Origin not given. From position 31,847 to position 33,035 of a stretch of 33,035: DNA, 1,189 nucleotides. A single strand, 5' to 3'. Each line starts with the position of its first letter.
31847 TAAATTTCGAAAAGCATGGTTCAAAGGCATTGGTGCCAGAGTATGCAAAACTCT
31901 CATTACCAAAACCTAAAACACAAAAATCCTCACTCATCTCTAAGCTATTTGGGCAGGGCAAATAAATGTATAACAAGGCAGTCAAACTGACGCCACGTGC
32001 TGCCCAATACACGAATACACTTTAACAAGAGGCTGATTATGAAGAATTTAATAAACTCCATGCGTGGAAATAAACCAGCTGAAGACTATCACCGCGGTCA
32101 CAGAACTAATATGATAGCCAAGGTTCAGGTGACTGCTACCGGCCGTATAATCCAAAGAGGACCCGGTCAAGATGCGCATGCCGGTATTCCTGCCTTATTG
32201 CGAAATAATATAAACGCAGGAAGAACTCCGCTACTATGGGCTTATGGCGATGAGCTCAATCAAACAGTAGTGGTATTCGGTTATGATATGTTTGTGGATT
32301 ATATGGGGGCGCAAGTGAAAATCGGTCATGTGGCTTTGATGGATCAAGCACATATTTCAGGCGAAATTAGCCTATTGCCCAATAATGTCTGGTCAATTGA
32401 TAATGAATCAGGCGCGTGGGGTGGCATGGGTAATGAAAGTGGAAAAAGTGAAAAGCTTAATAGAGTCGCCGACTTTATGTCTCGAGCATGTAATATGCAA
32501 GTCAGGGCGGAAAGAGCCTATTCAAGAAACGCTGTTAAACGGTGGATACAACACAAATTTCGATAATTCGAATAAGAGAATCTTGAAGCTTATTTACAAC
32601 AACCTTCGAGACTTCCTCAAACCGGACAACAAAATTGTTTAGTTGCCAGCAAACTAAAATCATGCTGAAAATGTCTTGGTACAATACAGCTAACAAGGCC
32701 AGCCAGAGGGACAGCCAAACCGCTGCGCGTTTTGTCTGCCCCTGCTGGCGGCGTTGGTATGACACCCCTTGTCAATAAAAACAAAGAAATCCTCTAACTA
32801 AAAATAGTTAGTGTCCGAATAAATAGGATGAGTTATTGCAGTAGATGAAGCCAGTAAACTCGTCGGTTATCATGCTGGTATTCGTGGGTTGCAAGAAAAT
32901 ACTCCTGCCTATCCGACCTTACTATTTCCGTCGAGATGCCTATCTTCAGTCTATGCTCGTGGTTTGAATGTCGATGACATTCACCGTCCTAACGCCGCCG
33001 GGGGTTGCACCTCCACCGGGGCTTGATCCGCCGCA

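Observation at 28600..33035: Chromosomal integron cassette array: at least five clear attC sites, cassettes of unknown function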

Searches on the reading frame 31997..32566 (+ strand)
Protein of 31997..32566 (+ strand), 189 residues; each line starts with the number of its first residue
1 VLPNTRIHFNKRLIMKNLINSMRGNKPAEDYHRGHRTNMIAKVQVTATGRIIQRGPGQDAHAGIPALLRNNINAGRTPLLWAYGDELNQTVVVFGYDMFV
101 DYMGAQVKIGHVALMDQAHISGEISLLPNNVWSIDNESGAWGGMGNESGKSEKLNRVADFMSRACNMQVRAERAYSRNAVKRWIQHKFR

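Call 13: search_protein_families(library=pfam, max_evalue=0.1, proteins=[window:32039-32566:+])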
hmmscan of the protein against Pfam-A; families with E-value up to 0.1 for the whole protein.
window:32039-32566:+ (175 aa): 0 families

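Call 14: search_protein_families(library=ncbifam, max_evalue=0.1, proteins=[window:32039-32566:+])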
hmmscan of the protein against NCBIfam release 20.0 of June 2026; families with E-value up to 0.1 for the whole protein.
window:32039-32566:+ (175 aa): 2 families
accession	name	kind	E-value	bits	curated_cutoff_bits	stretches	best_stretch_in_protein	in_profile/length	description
NF041375.1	XopV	subfamily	0.076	12.6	220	0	101-158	196-250/261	XopV/AopV family type III secretion system effector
NF007176.0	PRK09607.1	equivalog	0.09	13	182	0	27-62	74-109/132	30S ribosomal protein S11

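Call 16: find_encoding_contigs(protein=window:31997-32566:+, flank=10000, max_places=6)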
Protein window:31997-32566:+ (189 aa): no gene with exactly this product is on record in the collection.

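Call 18: find_encoding_contigs(protein=window:32039-32566:+, flank=10000, max_places=6)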
Protein window:32039-32566:+ (175 aa): 1 contig read that carries it; 1 place shown.
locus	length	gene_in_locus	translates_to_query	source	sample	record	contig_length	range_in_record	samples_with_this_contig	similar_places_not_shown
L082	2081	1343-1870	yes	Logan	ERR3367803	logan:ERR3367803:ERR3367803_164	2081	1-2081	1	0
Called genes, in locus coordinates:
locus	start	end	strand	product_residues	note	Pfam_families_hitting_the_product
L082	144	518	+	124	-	-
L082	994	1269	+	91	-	-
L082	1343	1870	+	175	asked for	-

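Call 56: search_protein_families(library=padloc, max_evalue=0.1, proteins=[window:32039-32566:+])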
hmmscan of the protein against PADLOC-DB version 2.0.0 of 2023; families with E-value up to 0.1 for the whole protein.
window:32039-32566:+ (175 aa): 0 families

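Call 57: search_protein_families(library=phrogs, max_evalue=0.1, proteins=[window:32039-32566:+])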
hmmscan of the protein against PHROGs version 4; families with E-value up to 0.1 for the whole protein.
window:32039-32566:+ (175 aa): 1 family
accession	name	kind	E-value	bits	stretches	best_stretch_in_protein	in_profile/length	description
phrog_21702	-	unknown function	0.041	14.8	1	153-172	22-41/61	-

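Call 58: find_homologous_proteins(query=window:32039-32566:+, max_evalue=0.001)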
Query window:32039-32566:+ (175 aa): 8 proteins with E <= 0.001 among 36 candidates.
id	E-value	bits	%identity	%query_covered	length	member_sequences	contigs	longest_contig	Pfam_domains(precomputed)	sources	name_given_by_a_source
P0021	3.4e-114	397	100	100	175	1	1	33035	-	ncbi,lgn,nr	ncbi:hypothetical protein TDB9533_04747 [Thalassocella blandensis]|nr:hypothetical protein TDB9533_0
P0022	1.2e-95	336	85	100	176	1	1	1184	-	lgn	-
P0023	1.1e-30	125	47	96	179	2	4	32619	-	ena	-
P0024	1.1e-27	115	52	70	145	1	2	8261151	-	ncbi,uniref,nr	ncbi:hypothetical protein [Desulfosarcina ovata]|uniref:Uncharacterized protein n=2 Tax=Desulfosarci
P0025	1.3e-27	115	45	97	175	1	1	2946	-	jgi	jgi:hypothetical protein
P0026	7.0e-27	113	48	97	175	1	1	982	-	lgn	-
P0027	2.6e-26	111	45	97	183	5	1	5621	-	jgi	-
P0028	3.8e-26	110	47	97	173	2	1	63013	-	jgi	jgi:hypothetical protein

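Call 62: find_encoding_contigs(protein=P0023, flank=6000, max_places=3)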
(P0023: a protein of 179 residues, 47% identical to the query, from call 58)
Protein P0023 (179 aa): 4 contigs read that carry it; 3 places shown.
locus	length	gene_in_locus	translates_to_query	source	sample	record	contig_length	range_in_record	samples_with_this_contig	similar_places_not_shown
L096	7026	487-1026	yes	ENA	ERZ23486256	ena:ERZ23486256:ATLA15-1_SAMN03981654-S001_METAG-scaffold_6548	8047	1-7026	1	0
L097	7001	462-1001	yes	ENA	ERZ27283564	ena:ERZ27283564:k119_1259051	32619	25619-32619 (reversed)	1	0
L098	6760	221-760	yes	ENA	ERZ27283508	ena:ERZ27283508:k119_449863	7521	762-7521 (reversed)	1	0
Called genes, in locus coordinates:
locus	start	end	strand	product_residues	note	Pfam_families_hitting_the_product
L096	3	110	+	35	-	?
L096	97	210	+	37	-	-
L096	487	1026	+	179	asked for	-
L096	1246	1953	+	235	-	-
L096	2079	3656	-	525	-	PF04185:Phosphoesterase, PF00884:Sulfatase (weak)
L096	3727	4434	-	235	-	PF00072:Response_reg, PF00486:Trans_reg_C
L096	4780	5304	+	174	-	PF00300:His_Phos_1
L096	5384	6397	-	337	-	PF27177:BamI_lipocalin (weak)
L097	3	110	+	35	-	?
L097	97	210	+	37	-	-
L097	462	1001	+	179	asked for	-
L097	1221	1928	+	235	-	-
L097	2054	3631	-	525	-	PF04185:Phosphoesterase, PF00884:Sulfatase (weak)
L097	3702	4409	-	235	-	PF00072:Response_reg, PF00486:Trans_reg_C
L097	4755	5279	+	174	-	PF00300:His_Phos_1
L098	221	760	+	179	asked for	-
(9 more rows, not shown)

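Call 63: find_encoding_contigs(protein=P0024, flank=6000, max_places=2)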
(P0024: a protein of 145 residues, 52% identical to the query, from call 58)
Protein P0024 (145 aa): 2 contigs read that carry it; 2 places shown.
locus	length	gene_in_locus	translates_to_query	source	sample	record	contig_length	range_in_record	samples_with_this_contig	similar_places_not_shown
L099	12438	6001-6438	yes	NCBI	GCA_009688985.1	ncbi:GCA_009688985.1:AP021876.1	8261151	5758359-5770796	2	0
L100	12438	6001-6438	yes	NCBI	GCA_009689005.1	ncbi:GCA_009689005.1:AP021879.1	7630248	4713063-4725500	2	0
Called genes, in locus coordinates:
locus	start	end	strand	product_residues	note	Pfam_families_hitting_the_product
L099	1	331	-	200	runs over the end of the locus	PF01839:FG-GAP (faint), PF13517:FG-GAP_3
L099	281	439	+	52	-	-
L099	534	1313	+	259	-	PF01797:Y1_Tnp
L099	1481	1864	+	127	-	-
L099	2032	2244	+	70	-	-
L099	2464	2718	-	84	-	PF06769:YoeB_toxin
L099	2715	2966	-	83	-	PF02604:PhdYeFM_antitox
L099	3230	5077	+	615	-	-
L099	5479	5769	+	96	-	-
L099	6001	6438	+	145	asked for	-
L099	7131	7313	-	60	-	-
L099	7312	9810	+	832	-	PF17900:Peptidase_M1_N, PF01433:Peptidase_M1, PF11838:ERAP1_C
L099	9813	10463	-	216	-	PF25816:RamC_N (faint)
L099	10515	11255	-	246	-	PF25182:NonGDSL, PF00657:Lipase_GDSL, PF13472:Lipase_GDSL_2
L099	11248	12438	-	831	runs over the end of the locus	PF12704:MacB_PCD, PF02687:FtsX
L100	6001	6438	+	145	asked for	-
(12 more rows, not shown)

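Call 64: find_encoding_contigs(protein=P0028, flank=6000, max_places=2)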
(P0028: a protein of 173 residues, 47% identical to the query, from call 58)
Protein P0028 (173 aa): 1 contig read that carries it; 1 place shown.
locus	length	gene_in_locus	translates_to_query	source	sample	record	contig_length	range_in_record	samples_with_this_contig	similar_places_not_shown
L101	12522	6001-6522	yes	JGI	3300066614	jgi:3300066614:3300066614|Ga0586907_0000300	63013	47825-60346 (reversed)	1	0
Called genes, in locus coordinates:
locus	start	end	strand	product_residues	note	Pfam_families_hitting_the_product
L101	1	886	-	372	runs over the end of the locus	PF01075:Glyco_transf_9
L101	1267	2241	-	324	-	PF02606:LpxK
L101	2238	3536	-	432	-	PF04413:Glycos_transf_N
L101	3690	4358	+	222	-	-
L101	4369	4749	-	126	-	PF01242:PTPS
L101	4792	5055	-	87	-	-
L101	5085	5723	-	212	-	PF00857:Isochorismatase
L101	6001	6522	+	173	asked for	-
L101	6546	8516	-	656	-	PF00270:DEAD, PF13307:Helicase_C_2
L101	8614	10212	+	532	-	PF00990:GGDEF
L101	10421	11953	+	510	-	PF03193:RsgA_GTPase (faint), PF00009:GTP_EFTU (weak), PF01926:MMR_HSR1, PF02421:FeoB_N, PF00009:GTP_EFTU, PF01926:MMR_HSR1, PF02421:FeoB_N, PF14714:KH_dom-like, +7 more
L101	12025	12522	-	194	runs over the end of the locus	PF02627:CMD (faint)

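Call 76: predict_structure(alignment_id=A4)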
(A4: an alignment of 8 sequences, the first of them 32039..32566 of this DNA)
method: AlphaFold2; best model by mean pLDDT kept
length: 175 residues; sequences in the alignment: 8
mean_pLDDT: 76.7   pTM: 0.74
mean pLDDT of the five models: 76.7, 73.2, 73.0, 72.5, 70.5
residues with pLDDT >= 90: 52; 70-90: 65; 50-70: 44; < 50: 14
segments of 3 or more residues with pLDDT < 50: 1-10
pLDDT, mean of each block of 10 residues (from residue 1): 44 67 85 92 90 94 86 86 84 70 70 90 60 71 91 84 52 54
secondary structure, 60 per line:
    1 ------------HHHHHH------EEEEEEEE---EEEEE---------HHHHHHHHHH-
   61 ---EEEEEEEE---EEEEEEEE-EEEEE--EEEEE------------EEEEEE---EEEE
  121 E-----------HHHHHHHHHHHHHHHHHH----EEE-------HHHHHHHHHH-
elements in order: H13-18 E25-32 E36-40 H50-59 E64-71 E75-82 E84-88 E91-95 E108-113 E117-121 H133-150 E155-157 H165-174

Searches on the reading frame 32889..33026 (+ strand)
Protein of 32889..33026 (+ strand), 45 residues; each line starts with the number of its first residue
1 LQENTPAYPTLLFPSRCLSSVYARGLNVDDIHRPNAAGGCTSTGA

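Call 52: find_encoding_contigs(protein=window:32889-33026:+, flank=10000, max_places=6)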
Protein window:32889-33026:+ (45 aa): no gene with exactly this product is on record in the collection.
